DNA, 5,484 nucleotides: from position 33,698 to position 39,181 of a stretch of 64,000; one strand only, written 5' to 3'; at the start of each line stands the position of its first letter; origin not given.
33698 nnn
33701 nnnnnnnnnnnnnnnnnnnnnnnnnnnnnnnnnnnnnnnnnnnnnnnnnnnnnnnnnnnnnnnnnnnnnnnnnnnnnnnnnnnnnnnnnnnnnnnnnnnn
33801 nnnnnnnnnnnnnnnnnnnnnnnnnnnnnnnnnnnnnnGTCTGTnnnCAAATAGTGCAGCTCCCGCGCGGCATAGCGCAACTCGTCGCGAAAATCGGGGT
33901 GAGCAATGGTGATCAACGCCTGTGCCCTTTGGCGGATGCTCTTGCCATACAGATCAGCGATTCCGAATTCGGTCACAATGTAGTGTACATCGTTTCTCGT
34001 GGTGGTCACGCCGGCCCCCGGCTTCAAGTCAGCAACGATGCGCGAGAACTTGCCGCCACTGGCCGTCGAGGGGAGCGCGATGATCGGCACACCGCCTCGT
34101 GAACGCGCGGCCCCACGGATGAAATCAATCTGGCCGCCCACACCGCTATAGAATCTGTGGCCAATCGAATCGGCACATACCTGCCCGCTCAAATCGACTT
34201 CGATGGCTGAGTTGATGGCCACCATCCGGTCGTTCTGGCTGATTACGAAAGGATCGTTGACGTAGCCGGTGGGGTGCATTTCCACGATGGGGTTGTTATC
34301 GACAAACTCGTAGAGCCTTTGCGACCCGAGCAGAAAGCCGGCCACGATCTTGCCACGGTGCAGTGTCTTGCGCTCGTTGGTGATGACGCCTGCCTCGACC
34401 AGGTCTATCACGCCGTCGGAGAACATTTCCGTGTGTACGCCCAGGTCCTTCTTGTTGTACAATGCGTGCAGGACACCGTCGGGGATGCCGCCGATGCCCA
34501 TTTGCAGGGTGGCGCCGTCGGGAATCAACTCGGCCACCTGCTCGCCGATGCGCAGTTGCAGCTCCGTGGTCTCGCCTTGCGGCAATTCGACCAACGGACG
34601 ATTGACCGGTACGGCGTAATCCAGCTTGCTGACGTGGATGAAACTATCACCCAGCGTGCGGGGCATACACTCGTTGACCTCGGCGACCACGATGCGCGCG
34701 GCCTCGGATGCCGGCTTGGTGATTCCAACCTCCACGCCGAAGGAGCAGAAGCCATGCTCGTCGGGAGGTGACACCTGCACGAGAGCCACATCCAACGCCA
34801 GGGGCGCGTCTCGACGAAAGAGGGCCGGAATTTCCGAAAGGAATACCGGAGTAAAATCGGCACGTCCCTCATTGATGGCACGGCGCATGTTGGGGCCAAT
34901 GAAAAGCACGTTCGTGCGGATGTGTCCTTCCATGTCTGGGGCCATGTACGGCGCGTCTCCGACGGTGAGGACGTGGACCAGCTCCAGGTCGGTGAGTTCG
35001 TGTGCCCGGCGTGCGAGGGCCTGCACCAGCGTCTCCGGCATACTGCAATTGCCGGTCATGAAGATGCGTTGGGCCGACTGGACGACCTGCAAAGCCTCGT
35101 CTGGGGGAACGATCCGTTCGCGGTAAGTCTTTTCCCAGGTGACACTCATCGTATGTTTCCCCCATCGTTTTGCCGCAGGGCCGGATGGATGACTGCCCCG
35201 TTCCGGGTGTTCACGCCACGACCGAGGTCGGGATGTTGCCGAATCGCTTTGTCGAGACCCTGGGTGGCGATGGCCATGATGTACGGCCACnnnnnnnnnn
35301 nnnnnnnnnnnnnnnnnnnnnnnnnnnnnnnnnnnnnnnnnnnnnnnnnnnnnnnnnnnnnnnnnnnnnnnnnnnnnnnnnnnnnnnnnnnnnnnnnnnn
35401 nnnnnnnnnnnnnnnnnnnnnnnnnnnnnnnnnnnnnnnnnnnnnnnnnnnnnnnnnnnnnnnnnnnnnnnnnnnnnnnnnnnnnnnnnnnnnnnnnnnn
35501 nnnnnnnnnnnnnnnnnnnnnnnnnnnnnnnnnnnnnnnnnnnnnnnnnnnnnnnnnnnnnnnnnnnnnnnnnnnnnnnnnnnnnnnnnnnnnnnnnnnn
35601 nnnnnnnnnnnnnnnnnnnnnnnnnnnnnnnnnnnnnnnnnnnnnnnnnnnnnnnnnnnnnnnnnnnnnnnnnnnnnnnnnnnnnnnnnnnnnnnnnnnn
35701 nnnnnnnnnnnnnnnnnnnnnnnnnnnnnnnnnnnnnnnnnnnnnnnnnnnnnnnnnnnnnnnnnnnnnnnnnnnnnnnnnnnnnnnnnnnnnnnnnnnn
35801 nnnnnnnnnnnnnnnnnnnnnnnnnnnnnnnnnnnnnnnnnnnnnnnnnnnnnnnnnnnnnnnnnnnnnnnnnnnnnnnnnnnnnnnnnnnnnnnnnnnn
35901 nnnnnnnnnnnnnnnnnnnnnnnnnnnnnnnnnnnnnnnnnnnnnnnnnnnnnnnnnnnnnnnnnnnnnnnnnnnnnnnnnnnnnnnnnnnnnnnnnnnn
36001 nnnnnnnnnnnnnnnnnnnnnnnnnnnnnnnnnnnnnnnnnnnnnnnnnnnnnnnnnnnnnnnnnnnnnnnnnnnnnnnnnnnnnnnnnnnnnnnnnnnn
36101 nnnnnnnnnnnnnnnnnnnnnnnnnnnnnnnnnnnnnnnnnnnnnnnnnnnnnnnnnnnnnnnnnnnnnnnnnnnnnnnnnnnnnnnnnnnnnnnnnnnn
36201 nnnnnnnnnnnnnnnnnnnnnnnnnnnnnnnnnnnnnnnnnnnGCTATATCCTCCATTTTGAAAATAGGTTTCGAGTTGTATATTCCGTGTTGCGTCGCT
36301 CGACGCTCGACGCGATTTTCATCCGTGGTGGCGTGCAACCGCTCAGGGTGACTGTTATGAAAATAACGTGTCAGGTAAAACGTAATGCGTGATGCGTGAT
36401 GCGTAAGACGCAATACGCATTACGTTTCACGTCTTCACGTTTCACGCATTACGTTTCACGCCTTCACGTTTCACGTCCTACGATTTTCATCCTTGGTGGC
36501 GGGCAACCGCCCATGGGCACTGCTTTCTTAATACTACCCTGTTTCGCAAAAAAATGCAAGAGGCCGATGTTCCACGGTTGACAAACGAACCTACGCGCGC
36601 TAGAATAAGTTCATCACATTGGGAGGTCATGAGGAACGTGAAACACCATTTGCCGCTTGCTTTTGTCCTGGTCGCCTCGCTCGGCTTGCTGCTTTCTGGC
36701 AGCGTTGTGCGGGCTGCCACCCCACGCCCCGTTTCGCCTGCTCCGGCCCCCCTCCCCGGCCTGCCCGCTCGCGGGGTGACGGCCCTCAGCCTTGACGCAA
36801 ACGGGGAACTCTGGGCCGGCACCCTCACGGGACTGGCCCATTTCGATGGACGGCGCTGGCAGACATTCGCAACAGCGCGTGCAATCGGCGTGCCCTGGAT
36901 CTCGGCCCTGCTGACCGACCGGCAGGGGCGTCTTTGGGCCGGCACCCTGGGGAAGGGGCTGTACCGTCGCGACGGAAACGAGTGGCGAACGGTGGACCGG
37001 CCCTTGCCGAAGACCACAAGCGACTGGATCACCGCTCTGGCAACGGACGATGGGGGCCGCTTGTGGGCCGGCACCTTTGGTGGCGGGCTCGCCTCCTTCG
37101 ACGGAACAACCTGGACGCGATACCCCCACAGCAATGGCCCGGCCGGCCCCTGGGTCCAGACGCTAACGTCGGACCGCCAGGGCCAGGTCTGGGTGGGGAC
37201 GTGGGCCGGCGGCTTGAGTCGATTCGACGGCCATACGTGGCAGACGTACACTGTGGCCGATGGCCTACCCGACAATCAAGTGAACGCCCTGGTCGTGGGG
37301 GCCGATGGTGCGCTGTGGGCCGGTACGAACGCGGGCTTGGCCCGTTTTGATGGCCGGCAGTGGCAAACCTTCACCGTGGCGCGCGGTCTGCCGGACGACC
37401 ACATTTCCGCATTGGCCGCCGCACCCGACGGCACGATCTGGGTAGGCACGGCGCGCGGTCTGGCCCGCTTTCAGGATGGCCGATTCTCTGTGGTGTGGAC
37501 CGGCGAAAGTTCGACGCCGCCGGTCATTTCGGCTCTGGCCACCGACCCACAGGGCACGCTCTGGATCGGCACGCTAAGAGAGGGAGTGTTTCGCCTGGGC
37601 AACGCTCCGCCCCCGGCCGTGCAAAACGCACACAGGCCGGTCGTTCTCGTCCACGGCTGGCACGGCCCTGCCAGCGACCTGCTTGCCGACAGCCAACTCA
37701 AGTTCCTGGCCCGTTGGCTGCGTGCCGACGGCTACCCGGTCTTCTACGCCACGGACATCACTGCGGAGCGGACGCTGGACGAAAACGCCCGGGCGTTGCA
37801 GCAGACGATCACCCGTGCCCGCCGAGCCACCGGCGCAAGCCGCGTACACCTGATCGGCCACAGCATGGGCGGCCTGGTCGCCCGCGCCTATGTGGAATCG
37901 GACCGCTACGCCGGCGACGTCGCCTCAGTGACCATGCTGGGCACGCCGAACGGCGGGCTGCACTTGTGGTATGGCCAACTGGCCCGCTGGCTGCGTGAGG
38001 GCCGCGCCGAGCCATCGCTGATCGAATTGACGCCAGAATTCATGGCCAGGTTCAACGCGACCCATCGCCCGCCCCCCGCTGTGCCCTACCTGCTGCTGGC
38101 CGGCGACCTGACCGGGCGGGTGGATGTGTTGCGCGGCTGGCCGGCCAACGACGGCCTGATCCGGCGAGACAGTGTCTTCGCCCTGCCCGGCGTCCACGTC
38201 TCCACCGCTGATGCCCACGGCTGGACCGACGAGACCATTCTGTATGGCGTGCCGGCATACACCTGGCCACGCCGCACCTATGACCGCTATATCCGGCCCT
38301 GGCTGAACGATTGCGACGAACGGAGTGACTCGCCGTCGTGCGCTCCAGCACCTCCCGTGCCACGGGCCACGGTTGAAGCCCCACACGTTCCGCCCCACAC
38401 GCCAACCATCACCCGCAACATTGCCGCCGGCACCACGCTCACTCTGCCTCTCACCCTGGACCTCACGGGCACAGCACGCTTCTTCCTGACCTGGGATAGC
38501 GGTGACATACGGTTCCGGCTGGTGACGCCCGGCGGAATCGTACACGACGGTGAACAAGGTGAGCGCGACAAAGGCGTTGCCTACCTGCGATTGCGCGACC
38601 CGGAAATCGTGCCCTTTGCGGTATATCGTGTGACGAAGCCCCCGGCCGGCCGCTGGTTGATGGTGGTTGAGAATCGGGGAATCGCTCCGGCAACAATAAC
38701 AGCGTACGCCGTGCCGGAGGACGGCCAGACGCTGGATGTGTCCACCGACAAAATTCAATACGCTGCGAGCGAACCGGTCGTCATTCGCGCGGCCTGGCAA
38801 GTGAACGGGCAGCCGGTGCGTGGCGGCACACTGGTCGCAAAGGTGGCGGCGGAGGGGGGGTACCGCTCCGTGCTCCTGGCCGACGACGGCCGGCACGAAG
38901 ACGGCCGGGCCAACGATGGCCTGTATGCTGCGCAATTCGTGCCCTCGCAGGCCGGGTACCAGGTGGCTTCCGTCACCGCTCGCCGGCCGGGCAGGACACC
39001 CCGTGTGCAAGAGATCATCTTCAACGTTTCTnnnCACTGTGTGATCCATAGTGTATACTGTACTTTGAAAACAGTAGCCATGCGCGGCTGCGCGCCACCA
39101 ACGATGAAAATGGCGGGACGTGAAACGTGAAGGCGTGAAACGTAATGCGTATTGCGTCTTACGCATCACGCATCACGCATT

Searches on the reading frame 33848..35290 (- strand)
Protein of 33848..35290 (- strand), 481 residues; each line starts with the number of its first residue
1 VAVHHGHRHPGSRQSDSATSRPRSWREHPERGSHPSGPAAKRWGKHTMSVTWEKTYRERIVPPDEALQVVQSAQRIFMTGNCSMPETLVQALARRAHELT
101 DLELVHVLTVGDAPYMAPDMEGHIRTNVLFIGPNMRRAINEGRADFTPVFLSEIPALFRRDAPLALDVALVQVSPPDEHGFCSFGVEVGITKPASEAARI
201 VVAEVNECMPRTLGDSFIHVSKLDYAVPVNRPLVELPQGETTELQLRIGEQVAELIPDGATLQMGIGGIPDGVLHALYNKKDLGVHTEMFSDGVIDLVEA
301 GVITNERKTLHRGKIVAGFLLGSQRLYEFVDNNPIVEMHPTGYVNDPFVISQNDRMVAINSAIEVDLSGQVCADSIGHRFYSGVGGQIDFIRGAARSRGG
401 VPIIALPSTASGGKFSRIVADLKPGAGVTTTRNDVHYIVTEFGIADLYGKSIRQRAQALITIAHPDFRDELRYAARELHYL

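Call 71: search_protein_families(library=pfam, proteins=[window:33848-35290:-], max_evalue=0.00001)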
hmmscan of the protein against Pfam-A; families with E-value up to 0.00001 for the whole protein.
window:33848-35290:- (481 aa): 2 families
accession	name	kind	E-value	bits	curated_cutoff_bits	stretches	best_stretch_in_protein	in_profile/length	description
PF13336.12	AcetylCoA_hyd_C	-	7.5e-70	234.2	23.7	1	322-474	1-153/154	Acetyl-CoA hydrolase/transferase C-terminal domain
PF02550.21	AcetylCoA_hydro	-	6.8e-27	95.2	24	1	54-228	3-188/198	Acetyl-CoA hydrolase/transferase N-terminal domain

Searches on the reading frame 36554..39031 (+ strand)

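Call 71: search_protein_families(library=pfam, proteins=[window:36554-39031:+], max_evalue=0.00001)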
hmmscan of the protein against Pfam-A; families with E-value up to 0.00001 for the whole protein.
window:36554-39031:+ (826 aa): 7 families
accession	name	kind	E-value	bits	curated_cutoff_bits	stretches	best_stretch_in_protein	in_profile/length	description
PF07494.17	Reg_prop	-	1.5e-30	101.7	20.4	0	278-300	1-23/24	Two component regulator propeller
PF07819.20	PGAP1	-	2.1e-08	34.7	24.3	1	400-465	55-128/233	PGAP1-like alpha/beta domain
PF02089.21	Palm_thioest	-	1e-07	32.3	26.8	1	362-469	1-113/254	Palmitoyl protein thioesterase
PF00561.26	Abhydrolase_1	-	1.3e-07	32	25.8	1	414-481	54-122/245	alpha/beta hydrolase fold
PF08450.18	SGL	-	4.3e-07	30.2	26.3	0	282-343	41-106/246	SMP-30/Gluconolactonase/LRE-like region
PF24096.1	DUF7379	-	1.6e-06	28.7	33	1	395-471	37-117/191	Domain of unknown function (DUF7379)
PF01674.24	Lipase_2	-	5.2e-06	26.6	20.3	1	361-449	2-95/219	Lipase (class 2)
